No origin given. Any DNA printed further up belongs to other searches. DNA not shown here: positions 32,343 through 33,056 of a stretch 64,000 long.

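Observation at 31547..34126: vWA(MIDAS)+Calx-beta protein, putative Cys/His peptidase and SPFH/band-7 protein in one co-oriented, coupled block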

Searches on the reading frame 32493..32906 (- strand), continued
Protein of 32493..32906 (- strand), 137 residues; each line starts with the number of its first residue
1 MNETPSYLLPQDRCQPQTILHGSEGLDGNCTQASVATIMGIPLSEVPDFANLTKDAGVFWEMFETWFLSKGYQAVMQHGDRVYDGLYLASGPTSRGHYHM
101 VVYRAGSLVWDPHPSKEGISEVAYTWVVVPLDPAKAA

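Call 79: search_protein_representatives(alignment_id=A2)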
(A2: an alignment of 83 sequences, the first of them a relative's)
Query: 83 sequences, 132 profile positions. Proteins with E-value up to 0.001 (for the whole library): 7846; up to 1e-10: 4272; up to 1e-30: 168. The best 150 are listed.
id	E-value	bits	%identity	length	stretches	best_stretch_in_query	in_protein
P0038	1.4e-52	193.2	-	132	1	3-128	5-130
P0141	2.0e-50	186.2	-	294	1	2-128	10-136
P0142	1.4e-48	180.3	-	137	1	3-128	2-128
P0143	2.0e-47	176.5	-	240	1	3-129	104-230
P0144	4.4e-47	175.4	-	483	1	3-127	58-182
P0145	9.6e-47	174.3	-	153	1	3-130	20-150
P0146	2.5e-46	172.9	-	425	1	4-129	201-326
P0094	3.0e-46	172.7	-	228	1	3-125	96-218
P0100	4.0e-46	172.3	-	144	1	1-127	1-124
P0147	1.0e-45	170.9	-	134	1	1-129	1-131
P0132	2.9e-45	169.5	-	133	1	3-130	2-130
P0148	1.3e-44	167.4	-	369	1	3-129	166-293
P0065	2.4e-44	166.5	-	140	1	2-128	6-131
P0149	2.5e-44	166.5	-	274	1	3-130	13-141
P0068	3.0e-44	166.2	-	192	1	3-128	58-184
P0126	1.2e-43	164.3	-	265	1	4-128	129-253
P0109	1.8e-41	157.3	-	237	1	2-129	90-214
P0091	1.1e-39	151.5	-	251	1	1-127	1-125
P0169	5.1e-39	149.3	-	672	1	5-123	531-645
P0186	4.9e-37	142.9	-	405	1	3-127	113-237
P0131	1.5e-36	141.3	-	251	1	3-128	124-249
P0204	1.1e-35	138.4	-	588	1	3-128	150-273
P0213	9.7e-35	135.5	-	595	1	14-124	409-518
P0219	9.4e-34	132.3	-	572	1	16-126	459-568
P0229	6.3e-33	129.6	-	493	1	14-123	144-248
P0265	1.5e-31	125.2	-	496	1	17-124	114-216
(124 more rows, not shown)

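Call 80: search_protein_families(library=pfam, proteins=[P0144, P0146, P0148, P0169, P0204, P0213, P0219, P0229, P0265, P0186], max_evalue=0.01)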
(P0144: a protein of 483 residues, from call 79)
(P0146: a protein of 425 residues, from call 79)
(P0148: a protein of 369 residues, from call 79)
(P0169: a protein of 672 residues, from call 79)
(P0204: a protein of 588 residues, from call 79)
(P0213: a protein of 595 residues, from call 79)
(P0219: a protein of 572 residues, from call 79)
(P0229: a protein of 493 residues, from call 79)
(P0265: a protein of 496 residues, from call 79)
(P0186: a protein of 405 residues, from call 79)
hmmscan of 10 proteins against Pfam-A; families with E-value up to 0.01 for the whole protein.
P0144 (483 aa): 0 families

P0146 (425 aa): 0 families

P0148 (369 aa): 0 families

P0169 (672 aa): 0 families

P0204 (588 aa): 0 families

P0213 (595 aa): 0 families

P0219 (572 aa): 1 family
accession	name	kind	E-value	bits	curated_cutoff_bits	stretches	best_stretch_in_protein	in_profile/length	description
PF02272.25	DHHA1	-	6.7e-06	26.9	25.9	1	307-402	2-95/102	DHHA1 domain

P0229 (493 aa): 0 families

P0265 (496 aa): 0 families

P0186 (405 aa): 0 families

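Call 90: fold_search(model_id=the predicted structure, library=pdb)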
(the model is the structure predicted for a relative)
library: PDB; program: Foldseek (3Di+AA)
matches with E <= 10: 1333; with E <= 0.001: 0
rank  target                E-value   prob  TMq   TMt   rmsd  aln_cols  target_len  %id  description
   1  7sgf_K                2.1e-01  0.13  0.16  0.18  13.9        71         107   14  Lassa virus glycoprotein construct (Josiah GPC-I53-50A) in complex with LAVA01 antibody (released 2022-10-12)
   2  8pq2_L                2.9e-01  0.08  0.15  0.21  13.6        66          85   15  XBB 1.0 RBD bound to P4J15 (Local) (released 2023-11-01)
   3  6ba5_B                3.7e-01  0.12  0.17  0.19  14.6        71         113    7  Potent and Selective Antitumor Activity of a T-Cell Engaging Bispecific Antibody Targeting a Membrane-Proximal Epitope (released 2018-06-13)
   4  5fuu_L                3.7e-01  0.08  0.16  0.18  14.6        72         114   11  Ectodomain of cleaved wild type JR-FL EnvdCT trimer in complex with PGT151 Fab (released 2016-03-09)
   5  7rw2_J                3.9e-01  0.09  0.16  0.19  13.8        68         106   15  Cryo-EM structure of NTD-directed neutralizing antibody 5-7 in complex with prefusion SARS-CoV-2 spike glycoprotein (released 2021-09-01)
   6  8w5h_L                4.5e-01  0.11  0.16  0.20  14.0        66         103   12  Cryo-EM structure of Qb-Ab10 (released 2025-02-26)
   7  7yoy_I                4.5e-01  0.08  0.15  0.18  14.1        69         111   13  Cryo-EM structure of EBV gHgL-gp42 in complex with mAbs 3E8 and 5E3 (localized refinement) (released 2024-01-31)
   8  8gsp_L                4.7e-01  0.10  0.16  0.19  13.9        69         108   10  Complex of FMDV A/WH/CHA/09 and bovine neutralizing scFv antibody W2 (released 2023-10-11)
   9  7tn9_H                5.0e-01  0.10  0.16  0.20  13.5        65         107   12  Structure of the Inmazeb cocktail and resistance to escape against Ebola virus (released 2023-01-25)
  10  6h3u_M                5.0e-01  0.09  0.16  0.19  13.8        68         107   15  Schmallenberg Virus Glycoprotein Gc Head Domain in Complex with scFv 4B6 (released 2019-02-27)
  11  4mji_I                5.0e-01  0.09  0.15  0.11  12.8        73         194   12  T cell response to a HIV reverse transcriptase epitope presented by the protective allele HLA-B*51:01 (released 2014-05-28)
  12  6vy2_L                5.4e-01  0.09  0.16  0.19  14.6        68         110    7  Cryo-EM structure of M1214_N1 Fab in complex with CH505 TF chimeric SOSIP.664 Env trimer (released 2020-05-06)
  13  8zhq_A                5.4e-01  0.09  0.16  0.11  13.7        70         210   14  SFTSV Gn in complex with JK-8/12 Fab (released 2025-01-08)
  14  8vbb_L                5.4e-01  0.08  0.16  0.19  13.6        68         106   15  The secreted adhesin EtpA of Enterotoxigenic Escherichia coli in complex with the mouse mAb 1G05 (released 2024-09-04)
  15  7uz9_L                5.4e-01  0.08  0.15  0.17  14.2        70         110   13  Structure of the SARS-CoV-2 S 6P trimer in complex with the mouse antibody Fab fragment, M8a-34 (released 2022-12-07)
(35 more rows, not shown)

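Call 97: find_related_loci(query=A1, collection=genome_contigs, flank=5000)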
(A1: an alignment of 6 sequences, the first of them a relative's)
Query A1 (137 aa) in genome_contigs; peptide patterns used: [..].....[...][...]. (x = any residue, [..] = any of these).
111 stretches matched a pattern; 45 encode a relative of the query (tblastn E <= 1e-3); 45 distinct loci.
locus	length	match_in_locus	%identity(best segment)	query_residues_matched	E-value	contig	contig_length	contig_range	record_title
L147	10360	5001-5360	48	17-134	3e-32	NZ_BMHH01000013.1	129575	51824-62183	Brucella endophytica strain CGMCC 1.15082 sequence13, whole genome shotgun sequence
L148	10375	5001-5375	47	6-134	2e-31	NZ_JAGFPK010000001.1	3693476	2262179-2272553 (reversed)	Ciceribacter sp. L1K22 Scaffold_1, whole genome shotgun sequence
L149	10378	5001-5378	40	6-136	5e-31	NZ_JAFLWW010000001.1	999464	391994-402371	Aminobacter anthyllidis strain LMG 26462 Contig_1, whole genome shotgun sequence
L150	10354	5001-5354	48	17-134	2e-30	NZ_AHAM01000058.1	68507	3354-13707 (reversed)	Mesorhizobium alhagi CCNWXJ12-2 contig61, whole genome shotgun sequence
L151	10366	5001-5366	43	8-134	9e-30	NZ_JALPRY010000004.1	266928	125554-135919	Neorhizobium turbinariae strain NTR19 contig4, whole genome shotgun sequence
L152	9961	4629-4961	45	24-134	1e-26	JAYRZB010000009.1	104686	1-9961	MAG: Devosia sp. isolate EBPR_s472bin.20 NODE_174_length_104686_cov_5.559808, whole genome shotgun sequence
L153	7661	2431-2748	44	27-133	2e-26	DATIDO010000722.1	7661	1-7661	MAG TPA_asm: Polyangiaceae bacterium isolate SMAG_U16345 k141_393319, whole genome shotgun sequence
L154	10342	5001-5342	43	25-135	6e-23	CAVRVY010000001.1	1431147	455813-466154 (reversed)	MAG: uncultured delta proteobacterium isolate MFD05512.bin.2.52 genome assembly, contig: contig_11165, whole genome shot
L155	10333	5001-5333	38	17-131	1e-19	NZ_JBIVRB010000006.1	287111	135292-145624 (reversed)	Streptomyces sp. NPDC092296 NPDC092296_190_F5.ctg-0006, whole genome shotgun sequence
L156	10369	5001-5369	35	17-134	2e-18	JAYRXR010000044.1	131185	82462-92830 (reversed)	MAG: Actinomycetota bacterium isolate EBPR_ori4bin.3 k141_58170, whole genome shotgun sequence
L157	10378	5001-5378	35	17-137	8e-18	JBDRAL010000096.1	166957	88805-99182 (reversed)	MAG: Blastocatellia bacterium NZW_1522 contig_95, whole genome shotgun sequence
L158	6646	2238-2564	36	27-133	7e-17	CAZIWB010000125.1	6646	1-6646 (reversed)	MAG TPA_asm: uncultured Cellvibrionaceae bacterium isolate SRP193066_co1_141 genome assembly, contig: NODE_10070_length_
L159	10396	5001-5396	35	17-134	2e-16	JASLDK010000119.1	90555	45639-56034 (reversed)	MAG: Nocardioides sp. isolate SHSU.bins.13 k141_177779, whole genome shotgun sequence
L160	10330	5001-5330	34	17-130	3e-16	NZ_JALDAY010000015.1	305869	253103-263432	Streptomyces cylindrosporus strain 7R015 15, whole genome shotgun sequence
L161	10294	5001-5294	38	27-129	3e-16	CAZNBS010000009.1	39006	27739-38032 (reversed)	MAG TPA_asm: uncultured Burkholderiales bacterium isolate SRP239054_co1_57 genome assembly, contig: NODE_625_length_3900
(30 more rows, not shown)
